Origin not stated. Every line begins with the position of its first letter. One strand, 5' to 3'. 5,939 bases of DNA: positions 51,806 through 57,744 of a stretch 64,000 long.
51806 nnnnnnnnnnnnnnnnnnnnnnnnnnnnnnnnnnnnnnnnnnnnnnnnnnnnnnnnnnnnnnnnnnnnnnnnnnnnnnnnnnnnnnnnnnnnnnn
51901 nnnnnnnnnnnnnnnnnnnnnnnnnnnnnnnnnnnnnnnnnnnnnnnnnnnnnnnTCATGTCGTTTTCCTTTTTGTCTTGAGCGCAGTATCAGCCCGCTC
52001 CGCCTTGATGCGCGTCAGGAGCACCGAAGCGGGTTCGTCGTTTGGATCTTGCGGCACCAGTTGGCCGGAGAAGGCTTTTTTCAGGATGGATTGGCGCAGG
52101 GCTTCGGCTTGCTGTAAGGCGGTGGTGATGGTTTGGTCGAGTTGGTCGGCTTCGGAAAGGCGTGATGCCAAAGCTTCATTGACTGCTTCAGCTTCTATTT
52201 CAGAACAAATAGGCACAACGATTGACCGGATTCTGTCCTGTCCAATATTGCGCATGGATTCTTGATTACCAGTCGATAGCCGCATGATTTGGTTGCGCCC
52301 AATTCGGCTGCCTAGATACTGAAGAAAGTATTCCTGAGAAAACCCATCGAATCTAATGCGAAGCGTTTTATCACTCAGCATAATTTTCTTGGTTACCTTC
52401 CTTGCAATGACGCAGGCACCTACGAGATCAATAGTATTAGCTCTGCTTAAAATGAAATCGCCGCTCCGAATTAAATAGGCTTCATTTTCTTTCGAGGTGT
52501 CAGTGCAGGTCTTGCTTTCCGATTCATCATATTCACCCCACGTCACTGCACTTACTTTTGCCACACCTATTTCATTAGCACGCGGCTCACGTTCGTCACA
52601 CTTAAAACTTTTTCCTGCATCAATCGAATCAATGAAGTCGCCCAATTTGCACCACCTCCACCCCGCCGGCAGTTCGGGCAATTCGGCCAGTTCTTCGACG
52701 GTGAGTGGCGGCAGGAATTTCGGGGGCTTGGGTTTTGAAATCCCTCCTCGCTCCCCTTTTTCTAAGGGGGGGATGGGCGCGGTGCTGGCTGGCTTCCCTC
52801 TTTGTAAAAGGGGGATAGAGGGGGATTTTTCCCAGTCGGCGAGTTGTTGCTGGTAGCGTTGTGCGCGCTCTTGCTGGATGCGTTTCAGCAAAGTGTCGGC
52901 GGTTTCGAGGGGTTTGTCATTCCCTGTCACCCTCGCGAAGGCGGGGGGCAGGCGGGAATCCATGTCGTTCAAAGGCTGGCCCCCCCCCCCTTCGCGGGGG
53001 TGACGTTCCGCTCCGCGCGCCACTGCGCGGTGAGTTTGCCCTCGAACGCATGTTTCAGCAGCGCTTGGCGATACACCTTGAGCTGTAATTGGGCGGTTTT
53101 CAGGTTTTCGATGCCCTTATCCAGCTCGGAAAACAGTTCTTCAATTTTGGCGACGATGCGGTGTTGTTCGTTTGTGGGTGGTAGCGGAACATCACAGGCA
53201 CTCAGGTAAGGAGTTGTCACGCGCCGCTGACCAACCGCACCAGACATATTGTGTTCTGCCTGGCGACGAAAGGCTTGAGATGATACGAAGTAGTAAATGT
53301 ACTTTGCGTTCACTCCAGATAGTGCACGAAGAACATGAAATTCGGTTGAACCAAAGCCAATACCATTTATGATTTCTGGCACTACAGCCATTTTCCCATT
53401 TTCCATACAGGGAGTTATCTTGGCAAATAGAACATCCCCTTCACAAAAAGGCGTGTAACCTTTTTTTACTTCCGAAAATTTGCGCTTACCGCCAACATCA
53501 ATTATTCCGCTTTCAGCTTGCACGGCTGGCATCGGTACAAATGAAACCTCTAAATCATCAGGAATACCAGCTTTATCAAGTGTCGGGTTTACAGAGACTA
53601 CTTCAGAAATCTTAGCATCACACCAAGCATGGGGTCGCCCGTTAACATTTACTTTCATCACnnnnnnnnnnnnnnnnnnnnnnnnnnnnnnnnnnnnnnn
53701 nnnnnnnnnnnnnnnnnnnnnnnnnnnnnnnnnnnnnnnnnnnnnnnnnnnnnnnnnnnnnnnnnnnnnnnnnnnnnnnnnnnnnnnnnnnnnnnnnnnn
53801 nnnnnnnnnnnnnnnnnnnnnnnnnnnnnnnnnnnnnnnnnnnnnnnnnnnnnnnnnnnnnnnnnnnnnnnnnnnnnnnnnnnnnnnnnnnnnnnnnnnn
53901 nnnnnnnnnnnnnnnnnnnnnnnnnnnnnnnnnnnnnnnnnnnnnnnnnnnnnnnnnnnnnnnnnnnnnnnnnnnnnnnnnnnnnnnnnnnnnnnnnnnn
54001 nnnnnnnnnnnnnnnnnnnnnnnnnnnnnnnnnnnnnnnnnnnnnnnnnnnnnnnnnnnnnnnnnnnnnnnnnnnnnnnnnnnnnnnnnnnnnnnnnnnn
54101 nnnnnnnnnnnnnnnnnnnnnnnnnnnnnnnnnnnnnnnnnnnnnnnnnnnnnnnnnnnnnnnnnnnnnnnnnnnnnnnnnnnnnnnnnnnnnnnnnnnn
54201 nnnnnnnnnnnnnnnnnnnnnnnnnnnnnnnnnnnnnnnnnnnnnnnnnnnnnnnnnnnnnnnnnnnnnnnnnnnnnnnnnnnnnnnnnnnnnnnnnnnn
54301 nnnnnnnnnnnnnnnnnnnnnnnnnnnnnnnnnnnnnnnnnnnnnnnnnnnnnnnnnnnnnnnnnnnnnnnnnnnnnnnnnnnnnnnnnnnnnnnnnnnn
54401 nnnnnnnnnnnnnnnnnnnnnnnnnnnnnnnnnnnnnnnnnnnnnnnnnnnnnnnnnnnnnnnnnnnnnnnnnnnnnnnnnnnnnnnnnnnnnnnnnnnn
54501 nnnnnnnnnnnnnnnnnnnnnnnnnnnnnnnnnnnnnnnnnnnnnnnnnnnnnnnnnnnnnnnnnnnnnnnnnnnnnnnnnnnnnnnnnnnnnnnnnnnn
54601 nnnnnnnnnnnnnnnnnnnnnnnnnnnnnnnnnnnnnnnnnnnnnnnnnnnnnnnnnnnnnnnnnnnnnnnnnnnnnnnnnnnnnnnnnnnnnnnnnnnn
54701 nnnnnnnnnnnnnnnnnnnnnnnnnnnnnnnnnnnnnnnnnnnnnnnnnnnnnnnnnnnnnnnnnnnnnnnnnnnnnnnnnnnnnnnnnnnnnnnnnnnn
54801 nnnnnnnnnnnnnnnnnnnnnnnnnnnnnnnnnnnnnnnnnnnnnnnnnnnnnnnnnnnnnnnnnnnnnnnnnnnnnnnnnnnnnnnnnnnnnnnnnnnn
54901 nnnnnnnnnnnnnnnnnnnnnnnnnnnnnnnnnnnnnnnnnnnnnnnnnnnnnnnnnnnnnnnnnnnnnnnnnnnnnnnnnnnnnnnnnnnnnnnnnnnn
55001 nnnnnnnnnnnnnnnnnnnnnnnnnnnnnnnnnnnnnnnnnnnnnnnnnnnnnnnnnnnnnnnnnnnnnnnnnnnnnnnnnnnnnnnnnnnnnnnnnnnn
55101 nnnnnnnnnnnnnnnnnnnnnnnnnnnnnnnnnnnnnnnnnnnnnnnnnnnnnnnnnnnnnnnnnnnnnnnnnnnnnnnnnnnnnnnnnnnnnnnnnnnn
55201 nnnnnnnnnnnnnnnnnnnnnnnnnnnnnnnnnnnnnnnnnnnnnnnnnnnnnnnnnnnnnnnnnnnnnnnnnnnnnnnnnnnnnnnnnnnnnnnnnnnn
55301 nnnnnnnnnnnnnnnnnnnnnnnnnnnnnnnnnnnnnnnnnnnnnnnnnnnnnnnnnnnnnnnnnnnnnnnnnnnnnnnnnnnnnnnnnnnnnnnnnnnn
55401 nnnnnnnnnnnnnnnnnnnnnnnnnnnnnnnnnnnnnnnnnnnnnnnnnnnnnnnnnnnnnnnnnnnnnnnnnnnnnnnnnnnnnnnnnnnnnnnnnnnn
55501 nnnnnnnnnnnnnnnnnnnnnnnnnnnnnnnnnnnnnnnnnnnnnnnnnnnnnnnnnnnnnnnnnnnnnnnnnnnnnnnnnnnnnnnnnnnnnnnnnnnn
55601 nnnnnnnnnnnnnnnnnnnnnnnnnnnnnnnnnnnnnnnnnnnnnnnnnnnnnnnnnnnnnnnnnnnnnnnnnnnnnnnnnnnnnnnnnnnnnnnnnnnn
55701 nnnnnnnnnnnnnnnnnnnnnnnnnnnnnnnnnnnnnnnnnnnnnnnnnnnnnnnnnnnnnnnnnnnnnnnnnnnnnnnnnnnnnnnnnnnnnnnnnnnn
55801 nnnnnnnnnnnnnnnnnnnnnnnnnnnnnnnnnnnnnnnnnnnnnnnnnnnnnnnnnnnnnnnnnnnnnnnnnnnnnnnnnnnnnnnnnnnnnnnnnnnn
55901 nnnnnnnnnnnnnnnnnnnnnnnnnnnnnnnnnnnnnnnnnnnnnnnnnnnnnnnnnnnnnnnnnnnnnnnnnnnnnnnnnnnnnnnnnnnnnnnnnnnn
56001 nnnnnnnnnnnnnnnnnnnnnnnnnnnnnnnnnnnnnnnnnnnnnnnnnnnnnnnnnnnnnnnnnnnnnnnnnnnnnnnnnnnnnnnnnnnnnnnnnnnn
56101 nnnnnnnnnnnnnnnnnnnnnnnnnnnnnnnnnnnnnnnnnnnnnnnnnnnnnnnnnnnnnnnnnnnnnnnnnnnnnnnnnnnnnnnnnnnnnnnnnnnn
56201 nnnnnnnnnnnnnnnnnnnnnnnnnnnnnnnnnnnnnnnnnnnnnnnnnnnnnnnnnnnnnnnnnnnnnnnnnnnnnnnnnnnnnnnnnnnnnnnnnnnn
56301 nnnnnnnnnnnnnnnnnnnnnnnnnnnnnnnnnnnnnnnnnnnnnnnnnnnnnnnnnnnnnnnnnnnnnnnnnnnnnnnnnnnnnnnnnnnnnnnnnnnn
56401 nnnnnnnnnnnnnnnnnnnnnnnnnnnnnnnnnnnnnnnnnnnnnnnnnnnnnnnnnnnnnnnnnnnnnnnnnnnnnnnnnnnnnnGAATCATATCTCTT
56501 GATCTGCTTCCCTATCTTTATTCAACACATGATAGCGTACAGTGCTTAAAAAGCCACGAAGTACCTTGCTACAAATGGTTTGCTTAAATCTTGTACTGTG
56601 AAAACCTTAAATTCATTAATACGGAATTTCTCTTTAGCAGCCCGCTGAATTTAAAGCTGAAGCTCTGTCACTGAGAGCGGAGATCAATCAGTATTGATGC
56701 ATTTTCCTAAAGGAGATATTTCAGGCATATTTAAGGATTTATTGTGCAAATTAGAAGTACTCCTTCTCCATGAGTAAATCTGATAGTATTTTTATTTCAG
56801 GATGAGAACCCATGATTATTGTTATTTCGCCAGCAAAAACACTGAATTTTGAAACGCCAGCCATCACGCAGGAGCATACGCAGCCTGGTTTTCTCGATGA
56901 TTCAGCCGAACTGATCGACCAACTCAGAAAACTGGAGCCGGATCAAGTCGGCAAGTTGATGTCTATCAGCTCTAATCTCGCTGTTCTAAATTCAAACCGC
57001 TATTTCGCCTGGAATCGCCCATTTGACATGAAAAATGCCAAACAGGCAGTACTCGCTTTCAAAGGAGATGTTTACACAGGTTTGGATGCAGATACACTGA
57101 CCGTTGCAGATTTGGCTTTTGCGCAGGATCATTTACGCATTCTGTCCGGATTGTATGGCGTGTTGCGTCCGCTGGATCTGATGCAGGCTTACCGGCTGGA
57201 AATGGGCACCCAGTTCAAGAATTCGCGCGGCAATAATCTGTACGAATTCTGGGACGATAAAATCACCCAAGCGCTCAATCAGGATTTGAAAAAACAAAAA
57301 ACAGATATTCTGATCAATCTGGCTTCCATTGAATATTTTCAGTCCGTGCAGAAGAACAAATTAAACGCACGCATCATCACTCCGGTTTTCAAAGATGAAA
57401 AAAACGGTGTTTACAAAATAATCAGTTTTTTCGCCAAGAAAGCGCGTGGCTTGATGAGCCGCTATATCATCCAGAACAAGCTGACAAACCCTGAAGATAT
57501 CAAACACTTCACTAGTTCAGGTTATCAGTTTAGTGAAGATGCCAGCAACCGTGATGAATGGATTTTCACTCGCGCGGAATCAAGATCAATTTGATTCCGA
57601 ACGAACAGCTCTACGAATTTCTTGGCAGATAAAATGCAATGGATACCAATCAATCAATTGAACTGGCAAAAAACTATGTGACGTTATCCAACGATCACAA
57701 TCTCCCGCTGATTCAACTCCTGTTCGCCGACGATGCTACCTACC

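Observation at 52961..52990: G11 tract inside a repeat splits hsdS: candidate phase-variable specificity switch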

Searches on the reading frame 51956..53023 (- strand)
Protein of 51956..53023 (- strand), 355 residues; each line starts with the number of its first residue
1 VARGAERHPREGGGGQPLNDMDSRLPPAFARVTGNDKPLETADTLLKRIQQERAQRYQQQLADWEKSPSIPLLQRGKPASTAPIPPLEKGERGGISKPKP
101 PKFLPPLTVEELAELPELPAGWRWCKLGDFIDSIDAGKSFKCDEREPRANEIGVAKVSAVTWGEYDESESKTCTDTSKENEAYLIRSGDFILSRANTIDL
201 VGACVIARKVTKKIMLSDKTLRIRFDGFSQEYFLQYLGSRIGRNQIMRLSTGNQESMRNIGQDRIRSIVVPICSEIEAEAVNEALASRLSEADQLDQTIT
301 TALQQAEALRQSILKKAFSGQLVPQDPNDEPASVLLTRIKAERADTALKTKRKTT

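Call 9: search_protein_families(library=pfam, proteins=[window:51956-53023:-], max_evalue=0.01)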
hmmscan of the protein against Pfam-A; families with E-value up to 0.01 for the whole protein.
window:51956-53023:- (355 aa): 0 families

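Call 64: search_protein_families(library=ncbifam, proteins=[window:51956-52963:-], max_evalue=0.001)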
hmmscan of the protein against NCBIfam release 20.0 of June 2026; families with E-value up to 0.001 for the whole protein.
window:51956-52963:- (335 aa): 2 families
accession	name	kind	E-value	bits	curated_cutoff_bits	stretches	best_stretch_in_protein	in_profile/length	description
NF007278.0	PRK09737.1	equivalog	1.1e-19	70.6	662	1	95-333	214-459/461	type I restriction-modification system specificity subunit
NF047740.1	antiphage_MADS5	equivalog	2.8e-10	39.6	400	1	104-278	274-448/461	methylation-associated defense system restriction endonuclease subunit S MAD5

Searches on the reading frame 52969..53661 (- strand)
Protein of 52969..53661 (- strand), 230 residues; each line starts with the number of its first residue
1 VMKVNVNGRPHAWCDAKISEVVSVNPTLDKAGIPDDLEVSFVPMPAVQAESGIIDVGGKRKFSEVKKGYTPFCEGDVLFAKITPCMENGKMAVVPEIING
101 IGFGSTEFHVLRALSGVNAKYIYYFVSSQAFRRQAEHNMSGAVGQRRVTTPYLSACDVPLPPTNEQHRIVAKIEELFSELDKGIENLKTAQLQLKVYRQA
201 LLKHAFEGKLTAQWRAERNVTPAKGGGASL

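Call 9: search_protein_families(library=pfam, proteins=[window:52969-53661:-], max_evalue=0.01)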
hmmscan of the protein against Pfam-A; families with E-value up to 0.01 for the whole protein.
window:52969-53661:- (230 aa): 1 family
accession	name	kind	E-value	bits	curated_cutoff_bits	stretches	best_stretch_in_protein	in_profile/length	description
PF01420.25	Methylase_S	-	9.4e-11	42.6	22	1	13-186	4-164/168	Type I restriction modification DNA specificity domain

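Call 10: find_encoding_contigs(protein=window:52969-53658:-, flank=6000, max_places=10)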
Protein window:52969-53658:- (229 aa): no gene with exactly this product is on record in the collection.

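Call 11: find_encoding_contigs(protein=window:52969-53661:-, flank=6000, max_places=10)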
Protein window:52969-53661:- (230 aa): no gene with exactly this product is on record in the collection.

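Call 43: find_homologous_proteins(query=window:52969-53661:-, max_evalue=1e-30)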
Query window:52969-53661:- (230 aa): 6640 proteins with E <= 1e-30 among 8000 candidates; the best 120 are listed.
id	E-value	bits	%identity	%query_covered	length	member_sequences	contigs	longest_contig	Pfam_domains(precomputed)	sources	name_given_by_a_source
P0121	4.0e-134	463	89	100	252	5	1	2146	PF01420.26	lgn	-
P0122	4.3e-126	437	91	92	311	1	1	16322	PF01420.26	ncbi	ncbi:MAG: restriction endonuclease subunit S [Methylobacter sp.]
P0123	1.1e-119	416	87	93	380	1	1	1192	PF01420.26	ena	-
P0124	5.1e-118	411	57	84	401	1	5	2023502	PF01420.26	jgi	jgi:type I restriction enzyme S subunit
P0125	1.1e-99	351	75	90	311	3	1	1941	PF01420.26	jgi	jgi:type I restriction enzyme, S subunit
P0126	1.6e-99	350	72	95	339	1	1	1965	PF01420.26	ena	-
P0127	3.4e-99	349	74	90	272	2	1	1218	PF01420.26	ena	-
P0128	5.9e-94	332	71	91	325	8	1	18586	PF01420.26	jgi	jgi:type I restriction enzyme, S subunit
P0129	2.1e-92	327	70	92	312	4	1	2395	PF01420.26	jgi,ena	-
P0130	3.3e-92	326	52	85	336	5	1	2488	PF01420.26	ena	-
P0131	4.7e-91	323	68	90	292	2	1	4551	PF01420.26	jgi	-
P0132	1.2e-90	321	70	89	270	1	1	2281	PF01420.26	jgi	-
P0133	2.6e-90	320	69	93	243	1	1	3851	PF01420.26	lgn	-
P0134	2.4e-89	317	58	87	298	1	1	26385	PF01420.26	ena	-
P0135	3.8e-89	316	67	93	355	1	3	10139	PF01420.26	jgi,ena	jgi:type I restriction enzyme S subunit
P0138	8.1e-89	315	70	88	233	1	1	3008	PF01420.26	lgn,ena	-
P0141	5.2e-88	313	70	87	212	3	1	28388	PF01420.26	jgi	-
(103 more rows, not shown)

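Call 57: find_encoding_contigs(protein=P0121, flank=4000, max_places=8)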
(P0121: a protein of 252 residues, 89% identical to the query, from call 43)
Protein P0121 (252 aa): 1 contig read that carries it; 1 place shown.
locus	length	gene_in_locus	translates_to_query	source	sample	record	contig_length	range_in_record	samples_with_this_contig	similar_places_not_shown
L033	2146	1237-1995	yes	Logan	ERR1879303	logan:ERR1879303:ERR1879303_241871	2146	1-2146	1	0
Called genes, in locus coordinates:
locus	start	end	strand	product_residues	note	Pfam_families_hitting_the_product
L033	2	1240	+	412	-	?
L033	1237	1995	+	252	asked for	PF01420:Methylase_S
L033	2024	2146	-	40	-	?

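Call 64: search_protein_families(library=ncbifam, proteins=[window:52969-53661:-], max_evalue=0.001)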
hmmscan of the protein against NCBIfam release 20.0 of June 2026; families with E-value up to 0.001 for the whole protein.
window:52969-53661:- (230 aa): 2 families
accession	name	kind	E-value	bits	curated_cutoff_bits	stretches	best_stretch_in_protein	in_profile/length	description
NF007278.0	PRK09737.1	equivalog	3.8e-17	62.2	662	1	71-218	280-427/461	type I restriction-modification system specificity subunit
NF047740.1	antiphage_MADS5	equivalog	5.1e-05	22.3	400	1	114-190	377-452/461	methylation-associated defense system restriction endonuclease subunit S MAD5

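Call 66: find_encoding_contigs(protein=P0141, flank=5000, max_places=2)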
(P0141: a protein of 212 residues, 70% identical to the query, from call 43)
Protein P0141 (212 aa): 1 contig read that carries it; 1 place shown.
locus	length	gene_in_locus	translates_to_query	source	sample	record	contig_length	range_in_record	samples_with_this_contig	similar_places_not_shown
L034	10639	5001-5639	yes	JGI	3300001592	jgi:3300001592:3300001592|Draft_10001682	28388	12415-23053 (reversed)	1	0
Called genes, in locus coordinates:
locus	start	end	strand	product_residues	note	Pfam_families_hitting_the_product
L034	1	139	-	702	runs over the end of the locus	PF03389:MobA_MobL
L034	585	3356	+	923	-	PF00270:DEAD, PF04851:ResIII, PF18766:SWI2_SNF2, PF08463:EcoEI_R_C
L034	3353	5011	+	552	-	PF19614:DUF6119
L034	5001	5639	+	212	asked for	PF01420:Methylase_S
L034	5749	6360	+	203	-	-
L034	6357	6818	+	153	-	-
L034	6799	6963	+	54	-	-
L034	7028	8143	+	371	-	PF16289:PIN_12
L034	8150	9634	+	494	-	PF12161:HsdM_N, PF02384:N6_Mtase, PF01170:UPF0020 (faint), PF07669:Eco57I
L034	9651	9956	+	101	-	-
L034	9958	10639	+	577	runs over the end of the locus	PF03235:GmrSD_N, PF07510:GmrSD_C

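Call 67: find_encoding_contigs(protein=P0138, flank=5000, max_places=2)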
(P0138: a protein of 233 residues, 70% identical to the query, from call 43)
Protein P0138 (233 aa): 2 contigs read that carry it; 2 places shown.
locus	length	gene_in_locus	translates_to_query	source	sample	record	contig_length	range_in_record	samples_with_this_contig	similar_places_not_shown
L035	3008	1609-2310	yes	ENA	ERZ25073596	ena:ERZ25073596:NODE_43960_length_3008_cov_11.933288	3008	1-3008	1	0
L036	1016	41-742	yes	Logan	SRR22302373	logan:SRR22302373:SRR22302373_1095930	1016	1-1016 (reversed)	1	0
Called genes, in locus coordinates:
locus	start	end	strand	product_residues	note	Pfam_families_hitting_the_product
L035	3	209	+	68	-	?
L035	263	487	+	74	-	-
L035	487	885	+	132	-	PF01850:PIN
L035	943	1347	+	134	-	PF04480:DUF559, PF10881:DUF2726 (weak)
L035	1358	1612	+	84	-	-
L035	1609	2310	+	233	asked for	PF01420:Methylase_S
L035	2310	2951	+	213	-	PF02661:Fic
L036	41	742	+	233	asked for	PF01420:Methylase_S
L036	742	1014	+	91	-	?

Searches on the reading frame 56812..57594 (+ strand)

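Call 53: search_protein_families(library=pfam, proteins=[window:56812-57594:+], max_evalue=0.001)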
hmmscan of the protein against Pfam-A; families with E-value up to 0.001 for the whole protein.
window:56812-57594:+ (260 aa): 2 families
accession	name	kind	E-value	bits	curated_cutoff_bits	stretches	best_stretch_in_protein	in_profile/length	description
PF03883.20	H2O2_YaaD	-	2.6e-93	312.3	29.6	1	1-243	1-235/236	Peroxide stress protein YaaA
PF21818.3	DUF6884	-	1.7e-06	28.7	30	1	104-181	36-108/135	Family of unknown function (DUF6884)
